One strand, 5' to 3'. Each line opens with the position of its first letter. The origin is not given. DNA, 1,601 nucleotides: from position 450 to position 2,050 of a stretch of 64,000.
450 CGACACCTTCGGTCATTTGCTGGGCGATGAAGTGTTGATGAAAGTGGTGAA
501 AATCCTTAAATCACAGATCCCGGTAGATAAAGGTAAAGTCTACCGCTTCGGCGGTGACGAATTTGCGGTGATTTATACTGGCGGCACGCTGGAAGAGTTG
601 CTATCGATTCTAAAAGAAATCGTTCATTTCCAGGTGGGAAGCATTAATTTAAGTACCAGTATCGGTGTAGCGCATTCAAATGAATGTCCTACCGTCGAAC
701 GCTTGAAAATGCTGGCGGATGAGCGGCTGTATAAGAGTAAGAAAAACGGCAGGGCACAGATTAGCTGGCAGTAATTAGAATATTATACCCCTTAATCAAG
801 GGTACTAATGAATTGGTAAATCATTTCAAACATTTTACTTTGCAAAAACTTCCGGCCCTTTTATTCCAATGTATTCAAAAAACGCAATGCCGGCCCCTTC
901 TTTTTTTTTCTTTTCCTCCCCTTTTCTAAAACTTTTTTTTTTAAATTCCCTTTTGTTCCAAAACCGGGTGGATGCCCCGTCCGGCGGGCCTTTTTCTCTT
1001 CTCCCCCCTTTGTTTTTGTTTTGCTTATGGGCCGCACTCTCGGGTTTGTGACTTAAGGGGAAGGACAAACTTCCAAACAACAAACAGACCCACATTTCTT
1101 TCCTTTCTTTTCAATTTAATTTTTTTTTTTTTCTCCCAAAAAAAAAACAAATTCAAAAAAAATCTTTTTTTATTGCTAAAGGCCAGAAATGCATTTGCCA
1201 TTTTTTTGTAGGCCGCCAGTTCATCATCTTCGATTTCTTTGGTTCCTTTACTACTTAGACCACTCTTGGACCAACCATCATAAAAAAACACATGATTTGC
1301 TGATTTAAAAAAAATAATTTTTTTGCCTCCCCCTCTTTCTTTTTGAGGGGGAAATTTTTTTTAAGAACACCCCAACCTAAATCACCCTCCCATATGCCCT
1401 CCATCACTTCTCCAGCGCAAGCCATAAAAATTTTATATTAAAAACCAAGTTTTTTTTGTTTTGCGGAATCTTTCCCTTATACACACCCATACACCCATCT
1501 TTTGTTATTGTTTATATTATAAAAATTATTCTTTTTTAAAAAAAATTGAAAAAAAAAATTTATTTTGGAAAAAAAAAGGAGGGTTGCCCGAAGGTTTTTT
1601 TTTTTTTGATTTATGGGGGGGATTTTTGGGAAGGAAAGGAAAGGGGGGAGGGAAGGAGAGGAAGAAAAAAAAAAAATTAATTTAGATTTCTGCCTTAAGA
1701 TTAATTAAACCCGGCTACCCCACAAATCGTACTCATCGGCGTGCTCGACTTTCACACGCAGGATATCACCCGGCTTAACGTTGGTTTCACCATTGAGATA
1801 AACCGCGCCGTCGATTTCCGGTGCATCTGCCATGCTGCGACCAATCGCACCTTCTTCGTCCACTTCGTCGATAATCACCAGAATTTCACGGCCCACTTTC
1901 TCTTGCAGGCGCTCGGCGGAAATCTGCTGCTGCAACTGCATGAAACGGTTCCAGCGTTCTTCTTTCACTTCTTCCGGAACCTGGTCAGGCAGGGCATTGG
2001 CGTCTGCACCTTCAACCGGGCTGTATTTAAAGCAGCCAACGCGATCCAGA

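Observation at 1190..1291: Protein-like N-terminus of a minus-strand ORF embedded in the low-complexity block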

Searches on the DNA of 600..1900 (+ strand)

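Call 4: search_dna_similar(query=window:600-1900:+, collection=ecoli_genomes, mode=near, max_rows=30)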
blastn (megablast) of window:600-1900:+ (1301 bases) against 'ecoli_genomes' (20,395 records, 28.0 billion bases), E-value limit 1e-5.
Records with a match: 5425; places in all: 5436; records where one place covers at least 80% of the query: 1127.
Genomes with a match: 5425 of 5426; with a place that covers at least 80% of the query: 1127. Places per genome that has any: lowest 1, median 1, highest 2. On chromosomes: 5431 places; on plasmids: 5.
Best place of each record, by identity: >=99% 1838; 95-99% 2446; 90-95% 4; 80-90% 1137.
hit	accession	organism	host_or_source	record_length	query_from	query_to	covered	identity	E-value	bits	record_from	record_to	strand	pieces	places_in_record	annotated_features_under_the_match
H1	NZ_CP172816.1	Escherichia coli strain BS-01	Gallus gallus domesticus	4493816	1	1301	88%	86.5%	0e+0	1211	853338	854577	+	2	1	type II toxin-antitoxin system RelE/ParE family toxin | rimO: 30S ribosomal protein S12 methylthiotransferase RimO | dgcI: GGDEF domain-containing protein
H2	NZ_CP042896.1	Escherichia coli strain CFSAN061771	missing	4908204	1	1301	83%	88.0%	0e+0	1289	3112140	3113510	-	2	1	type II toxin-antitoxin system RelE/ParE family toxin | helix-turn-helix domain-containing protein | rimO: 30S ribosomal protein S12 methylthiotransferase RimO | dgcI: GGDEF domain-containing protein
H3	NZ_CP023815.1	Escherichia coli strain IMT16316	wild bird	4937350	1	1301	83%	88.0%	0e+0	1289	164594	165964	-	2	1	type II toxin-antitoxin system RelE/ParE family toxin | helix-turn-helix domain-containing protein | rimO: 30S ribosomal protein S12 methylthiotransferase RimO | dgcI: GGDEF domain-containing protein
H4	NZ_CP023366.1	Escherichia coli strain 1428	canine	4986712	1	1301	83%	88.0%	0e+0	1289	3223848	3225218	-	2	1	type II toxin-antitoxin system RelE/ParE family toxin | helix-turn-helix domain-containing protein | rimO: 30S ribosomal protein S12 methylthiotransferase RimO | dgcI: GGDEF domain-containing protein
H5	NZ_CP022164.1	Escherichia coli strain M160133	Homo sapiens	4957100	1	1301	83%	88.0%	0e+0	1289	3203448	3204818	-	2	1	type II toxin-antitoxin system RelE/ParE family toxin | helix-turn-helix domain-containing protein | rimO: 30S ribosomal protein S12 methylthiotransferase RimO | dgcI: GGDEF domain-containing protein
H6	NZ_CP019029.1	Escherichia coli strain Ecol_881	Homo sapiens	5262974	1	1301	83%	88.0%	0e+0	1289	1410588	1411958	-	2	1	type II toxin-antitoxin system RelE/ParE family toxin | helix-turn-helix domain-containing protein | rimO: 30S ribosomal protein S12 methylthiotransferase RimO | dgcI: GGDEF domain-containing protein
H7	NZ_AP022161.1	Escherichia coli strain WP5-S18-ESBL-08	-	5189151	1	1301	83%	88.0%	0e+0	1289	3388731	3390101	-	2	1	type II toxin-antitoxin system RelE/ParE family toxin | helix-turn-helix domain-containing protein | rimO: 30S ribosomal protein S12 methylthiotransferase RimO | dgcI: GGDEF domain-containing protein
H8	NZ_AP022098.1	Escherichia coli strain WP4-S18-ESBL-09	-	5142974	1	1301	83%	88.0%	0e+0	1289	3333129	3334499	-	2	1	type II toxin-antitoxin system RelE/ParE family toxin | helix-turn-helix domain-containing protein | rimO: 30S ribosomal protein S12 methylthiotransferase RimO | dgcI: GGDEF domain-containing protein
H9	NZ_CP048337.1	Escherichia coli strain 142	environment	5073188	1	1301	83%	88.0%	0e+0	1289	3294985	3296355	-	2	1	type II toxin-antitoxin system RelE/ParE family toxin | helix-turn-helix domain-containing protein | rimO: 30S ribosomal protein S12 methylthiotransferase RimO | dgcI: GGDEF domain-containing protein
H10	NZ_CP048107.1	Escherichia coli strain 201609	Homo sapiens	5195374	1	1301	83%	88.0%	0e+0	1289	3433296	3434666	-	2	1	type II toxin-antitoxin system RelE/ParE family toxin | helix-turn-helix domain-containing protein | rimO: 30S ribosomal protein S12 methylthiotransferase RimO | dgcI: diguanylate cyclase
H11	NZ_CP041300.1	Escherichia coli O1:H42 strain CLSC36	Homo sapiens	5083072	1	1301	83%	88.0%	0e+0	1289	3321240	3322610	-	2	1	type II toxin-antitoxin system RelE/ParE family toxin | helix-turn-helix domain-containing protein | rimO: 30S ribosomal protein S12 methylthiotransferase RimO | dgcI: GGDEF domain-containing protein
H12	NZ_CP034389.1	Escherichia coli strain RS571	Homo sapiens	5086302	1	1301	83%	88.0%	0e+0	1289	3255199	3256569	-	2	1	type II toxin-antitoxin system RelE/ParE family toxin | helix-turn-helix domain-containing protein | rimO: 30S ribosomal protein S12 methylthiotransferase RimO | dgcI: GGDEF domain-containing protein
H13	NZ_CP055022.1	Escherichia coli strain SWHEFF_68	Shek Wu Hui WWTPs_68 WWTPs effluent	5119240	1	1301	83%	88.0%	0e+0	1289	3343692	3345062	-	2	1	type II toxin-antitoxin system RelE/ParE family toxin | helix-turn-helix domain-containing protein | rimO: 30S ribosomal protein S12 methylthiotransferase RimO | dgcI: GGDEF domain-containing protein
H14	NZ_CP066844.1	Escherichia coli strain Z30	Homo sapiens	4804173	1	1301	83%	88.0%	0e+0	1289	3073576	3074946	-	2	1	type II toxin-antitoxin system RelE/ParE family toxin | helix-turn-helix domain-containing protein | rimO: 30S ribosomal protein S12 methylthiotransferase RimO | dgcI: GGDEF domain-containing protein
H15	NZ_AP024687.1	Escherichia coli strain FUJ80154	Homo sapiens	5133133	1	1301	83%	88.0%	0e+0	1289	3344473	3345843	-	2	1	type II toxin-antitoxin system RelE/ParE family toxin | helix-turn-helix domain-containing protein | rimO: 30S ribosomal protein S12 methylthiotransferase RimO | dgcI: GGDEF domain-containing protein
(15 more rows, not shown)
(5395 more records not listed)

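Call 5: search_dna_similar(query=window:1150-1330:+, collection=ecoli_genomes, mode=distant, max_rows=30, max_evalue=0.01)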
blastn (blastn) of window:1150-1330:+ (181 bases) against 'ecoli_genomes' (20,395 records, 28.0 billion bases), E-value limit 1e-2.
Records with a match: 1137; places in all: 1144; records where one place covers at least 80% of the query: 1130.
Genomes with a match: 1137 of 5426; with a place that covers at least 80% of the query: 1130. Places per genome that has any: lowest 1, median 1, highest 2. On chromosomes: 1143 places; on plasmids: 1.
Best place of each record, by identity: 95-99% 1137.
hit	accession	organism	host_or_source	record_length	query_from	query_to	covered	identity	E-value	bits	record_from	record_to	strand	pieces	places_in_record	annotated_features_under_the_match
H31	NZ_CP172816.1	Escherichia coli strain BS-01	Gallus gallus domesticus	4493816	2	181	99%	95.1%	3e-74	286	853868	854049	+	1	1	type II toxin-antitoxin system RelE/ParE family toxin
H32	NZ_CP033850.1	Escherichia coli strain FDAARGOS_497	Homo sapiens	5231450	21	181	89%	97.5%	2e-70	273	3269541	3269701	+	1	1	type II toxin-antitoxin system RelE/ParE family toxin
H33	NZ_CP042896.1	Escherichia coli strain CFSAN061771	missing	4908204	21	181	89%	97.5%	2e-70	273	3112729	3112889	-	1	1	type II toxin-antitoxin system RelE/ParE family toxin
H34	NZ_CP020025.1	Escherichia coli strain WB61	Rupornis magnirostris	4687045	21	181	89%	97.5%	2e-70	273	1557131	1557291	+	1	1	type II toxin-antitoxin system RelE/ParE family toxin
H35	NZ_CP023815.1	Escherichia coli strain IMT16316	wild bird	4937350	21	181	89%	97.5%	2e-70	273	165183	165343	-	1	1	type II toxin-antitoxin system RelE/ParE family toxin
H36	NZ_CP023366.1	Escherichia coli strain 1428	canine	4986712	21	181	89%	97.5%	2e-70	273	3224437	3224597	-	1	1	type II toxin-antitoxin system RelE/ParE family toxin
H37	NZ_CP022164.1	Escherichia coli strain M160133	Homo sapiens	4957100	21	181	89%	97.5%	2e-70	273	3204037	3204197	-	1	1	type II toxin-antitoxin system RelE/ParE family toxin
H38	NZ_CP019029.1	Escherichia coli strain Ecol_881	Homo sapiens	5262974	21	181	89%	97.5%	2e-70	273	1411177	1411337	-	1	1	type II toxin-antitoxin system RelE/ParE family toxin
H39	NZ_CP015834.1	Escherichia coli strain MS6198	Homo sapiens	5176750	21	181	89%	97.5%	2e-70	273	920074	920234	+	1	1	type II toxin-antitoxin system RelE/ParE family toxin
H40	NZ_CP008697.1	Escherichia coli strain ST648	Homo sapiens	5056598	21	181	89%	97.5%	2e-70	273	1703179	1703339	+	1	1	type II toxin-antitoxin system RelE/ParE family toxin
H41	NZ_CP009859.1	Escherichia coli strain ECONIH1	rectal swab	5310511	21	181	89%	97.5%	2e-70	273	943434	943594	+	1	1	type II toxin-antitoxin system RelE/ParE family toxin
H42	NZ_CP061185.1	Escherichia coli strain LD67-1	feces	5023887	21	181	89%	97.5%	2e-70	273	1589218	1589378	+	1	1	type II toxin-antitoxin system RelE/ParE family toxin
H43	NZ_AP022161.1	Escherichia coli strain WP5-S18-ESBL-08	-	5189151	21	181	89%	97.5%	2e-70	273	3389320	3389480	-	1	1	type II toxin-antitoxin system RelE/ParE family toxin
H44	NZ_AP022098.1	Escherichia coli strain WP4-S18-ESBL-09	-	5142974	21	181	89%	97.5%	2e-70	273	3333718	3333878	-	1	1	type II toxin-antitoxin system RelE/ParE family toxin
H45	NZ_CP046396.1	Escherichia coli strain ampC_0069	Homo sapiens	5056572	21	181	89%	97.5%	2e-70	273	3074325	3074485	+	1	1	type II toxin-antitoxin system RelE/ParE family toxin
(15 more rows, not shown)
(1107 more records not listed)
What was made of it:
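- Checked: A query spanning the pocket (window 1150-1330) matches 1137 of 5426 complete E. coli genomes at 95-99% identity (call 5).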

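Call 6: get_annotated_region(hit=H2, flank=500)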
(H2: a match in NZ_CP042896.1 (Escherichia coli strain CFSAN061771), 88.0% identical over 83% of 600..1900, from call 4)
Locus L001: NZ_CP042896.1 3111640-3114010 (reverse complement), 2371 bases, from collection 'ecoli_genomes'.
description: Escherichia coli strain CFSAN061771 chromosome, complete genome
organism: Escherichia coli strain CFSAN061771 (NCBI taxid 562)
replicon: chromosome; assembly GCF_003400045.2
host: missing; source: raw milk cheese; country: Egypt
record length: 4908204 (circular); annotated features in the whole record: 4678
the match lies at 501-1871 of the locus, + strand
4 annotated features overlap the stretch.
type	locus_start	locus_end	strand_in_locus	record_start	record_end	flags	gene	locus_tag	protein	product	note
CDS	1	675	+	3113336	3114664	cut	dgcI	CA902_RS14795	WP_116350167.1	GGDEF domain-containing protein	-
CDS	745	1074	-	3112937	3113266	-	-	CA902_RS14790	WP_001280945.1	helix-turn-helix domain-containing protein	-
CDS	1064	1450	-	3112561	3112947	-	-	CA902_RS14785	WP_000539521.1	type II toxin-antitoxin system RelE/ParE family toxin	-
CDS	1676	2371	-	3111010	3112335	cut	rimO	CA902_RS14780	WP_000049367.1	30S ribosomal protein S12 methylthiotransferase RimO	-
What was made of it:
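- On PF06296 RelE/HigB2-type toxin (type II TA): In the intact locus the toxin is at 1064..1450(-) and the HTH antitoxin at 745..1074(-), with an 11-nt overlap (call 6).
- The intact locus has that order with an 11-nt overlap (call 6).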

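Call 7: get_annotated_region(hit=H1, flank=500)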
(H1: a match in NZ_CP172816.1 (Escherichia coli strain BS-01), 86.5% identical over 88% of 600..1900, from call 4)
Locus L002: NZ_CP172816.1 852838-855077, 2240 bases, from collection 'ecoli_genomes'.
description: Escherichia coli strain BS-01 chromosome, complete genome
organism: Escherichia coli strain BS-01 (NCBI taxid 562)
replicon: chromosome; assembly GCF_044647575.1
host: Gallus gallus domesticus; source: Broiler stool, day of birth, week 1; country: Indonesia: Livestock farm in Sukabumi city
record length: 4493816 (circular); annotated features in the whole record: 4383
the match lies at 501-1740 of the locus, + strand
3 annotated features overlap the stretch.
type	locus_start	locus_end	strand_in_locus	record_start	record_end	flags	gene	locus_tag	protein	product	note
CDS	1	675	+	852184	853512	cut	dgcI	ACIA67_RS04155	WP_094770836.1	GGDEF domain-containing protein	-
CDS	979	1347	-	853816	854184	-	-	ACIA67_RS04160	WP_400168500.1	type II toxin-antitoxin system RelE/ParE family toxin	-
CDS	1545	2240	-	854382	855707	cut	rimO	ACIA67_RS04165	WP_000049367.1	30S ribosomal protein S12 methylthiotransferase RimO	-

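Call 17: search_dna_similar(query=L001:676-1675:+, collection=ecoli_genomes, mode=near, max_rows=40, rows=spread)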
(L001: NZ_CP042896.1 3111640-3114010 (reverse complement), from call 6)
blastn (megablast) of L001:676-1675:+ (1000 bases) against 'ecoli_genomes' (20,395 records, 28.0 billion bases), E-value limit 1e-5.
Records with a match: 1138; places in all: 1146; records where one place covers at least 80% of the query: 1129.
Genomes with a match: 1138 of 5426; with a place that covers at least 80% of the query: 1129. Places per genome that has any: lowest 1, median 1, highest 2. On chromosomes: 1145 places; on plasmids: 1.
Best place of each record, by identity: >=99% 701; 95-99% 436; 90-95% 1.
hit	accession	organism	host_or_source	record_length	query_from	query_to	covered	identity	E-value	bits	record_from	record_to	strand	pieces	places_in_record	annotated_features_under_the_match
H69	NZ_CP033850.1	Escherichia coli strain FDAARGOS_497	Homo sapiens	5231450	1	1000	100%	100.0%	0e+0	1847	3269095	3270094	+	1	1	type II toxin-antitoxin system RelE/ParE family toxin | helix-turn-helix domain-containing protein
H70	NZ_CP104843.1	Escherichia coli strain DFL.5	pantropical spotted dolphin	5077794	1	1000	100%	100.0%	0e+0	1847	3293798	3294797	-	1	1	type II toxin-antitoxin system RelE/ParE family toxin | helix-turn-helix domain-containing protein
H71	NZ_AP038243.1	Escherichia coli strain HCM-27C-1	Gallus gallus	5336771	1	1000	100%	100.0%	0e+0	1847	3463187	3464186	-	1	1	type II toxin-antitoxin system RelE/ParE family toxin | helix-turn-helix domain-containing protein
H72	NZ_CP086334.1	Escherichia coli strain EBJ003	Homo sapiens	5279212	1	1000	100%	99.9%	0e+0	1842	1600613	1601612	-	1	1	type II toxin-antitoxin system RelE/ParE family toxin | helix-turn-helix domain-containing protein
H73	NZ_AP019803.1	Escherichia coli strain KY 1497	Homo sapiens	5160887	1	1000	100%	99.9%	0e+0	1842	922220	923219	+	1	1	type II toxin-antitoxin system RelE/ParE family toxin | helix-turn-helix domain-containing protein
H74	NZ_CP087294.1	Escherichia coli strain APEC E956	chicken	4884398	1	1000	100%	99.9%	0e+0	1842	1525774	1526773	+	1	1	type II toxin-antitoxin system RelE/ParE family toxin | helix-turn-helix domain-containing protein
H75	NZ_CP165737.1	Escherichia coli strain PEC1013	Wild bird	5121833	1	1000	100%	99.9%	0e+0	1842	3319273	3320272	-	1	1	type II toxin-antitoxin system RelE/ParE family toxin | DNA-binding transcriptional regulator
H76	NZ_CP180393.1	Escherichia coli strain JMK_KBN3987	Homo sapiens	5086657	1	1000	100%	99.9%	0e+0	1842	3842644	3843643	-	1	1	type II toxin-antitoxin system RelE/ParE family toxin | helix-turn-helix domain-containing protein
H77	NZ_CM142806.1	Escherichia coli strain GPEC657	chicken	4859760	1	1000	100%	99.9%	0e+0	1842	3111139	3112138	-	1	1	type II toxin-antitoxin system RelE/ParE family toxin | helix-turn-helix domain-containing protein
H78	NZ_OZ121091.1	Escherichia coli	Homo sapiens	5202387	1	1000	100%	99.9%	0e+0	1842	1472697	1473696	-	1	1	type II toxin-antitoxin system RelE/ParE family toxin | DNA-binding transcriptional regulator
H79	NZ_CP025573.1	Escherichia coli strain E-1246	Homo sapiens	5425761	1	1000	100%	99.8%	0e+0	1836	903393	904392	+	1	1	type II toxin-antitoxin system RelE/ParE family toxin | helix-turn-helix domain-containing protein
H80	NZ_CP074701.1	Escherichia coli strain 702/18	Homo sapiens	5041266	1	1000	100%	99.8%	0e+0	1836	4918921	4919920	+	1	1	type II toxin-antitoxin system RelE/ParE family toxin | helix-turn-helix domain-containing protein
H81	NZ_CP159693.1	Escherichia coli strain Z142-4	hospital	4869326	1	1000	100%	99.8%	0e+0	1836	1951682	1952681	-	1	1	type II toxin-antitoxin system RelE/ParE family toxin | DNA-binding transcriptional regulator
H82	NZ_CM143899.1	Escherichia coli strain E22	Homo sapiens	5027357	1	1000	100%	99.8%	0e+0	1836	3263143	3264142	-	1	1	type II toxin-antitoxin system RelE/ParE family toxin | helix-turn-helix domain-containing protein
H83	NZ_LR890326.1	Escherichia coli strain MINF_1A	Homo sapiens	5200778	1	1000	100%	99.8%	0e+0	1836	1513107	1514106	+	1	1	type II toxin-antitoxin system RelE/ParE family toxin | helix-turn-helix domain-containing protein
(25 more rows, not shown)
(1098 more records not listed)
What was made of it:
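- The locus is present at >=98.6% identity in 1137 of 5426 genomes at the same site (calls 4, 5, 17). The island is >=98.6% identical in all 1137 other carriers (call 17).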

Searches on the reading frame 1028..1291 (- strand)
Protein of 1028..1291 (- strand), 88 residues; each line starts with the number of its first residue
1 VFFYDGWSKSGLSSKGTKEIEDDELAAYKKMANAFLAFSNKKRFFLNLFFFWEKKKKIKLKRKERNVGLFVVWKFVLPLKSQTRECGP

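Call 14: search_protein_families(library=pfam, proteins=[window:1028-1291:-], max_evalue=0.01)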
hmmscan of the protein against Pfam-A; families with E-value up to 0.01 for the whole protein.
seq(88 aa): 0 families
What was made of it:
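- Pfam finds nothing (call 14).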

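Call 47: find_encoding_contigs(protein=window:1028-1291:-, flank=3000, max_places=3)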
Protein seq(88 aa) (88 aa): no gene with exactly this product is on record in the collection.
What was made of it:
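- No gene with this product is on record among 153 billion gene positions (call 47).
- Tried and rejected: Exact-product look-up of the 88-aa ORF to find the source record: not on record (call 47).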

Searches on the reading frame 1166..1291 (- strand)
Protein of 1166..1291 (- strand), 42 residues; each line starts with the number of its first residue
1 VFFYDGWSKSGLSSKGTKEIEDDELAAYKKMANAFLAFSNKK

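Call 14: search_protein_families(library=pfam, proteins=[window:1166-1291:-], max_evalue=0.01)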
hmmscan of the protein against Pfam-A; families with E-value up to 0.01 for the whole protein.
seq(42 aa): 0 families

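Call 15: search_protein_families(library=ncbifam, proteins=[window:1166-1291:-], max_evalue=0.01)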
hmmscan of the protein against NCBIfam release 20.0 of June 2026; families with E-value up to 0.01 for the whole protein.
seq(42 aa): 0 families
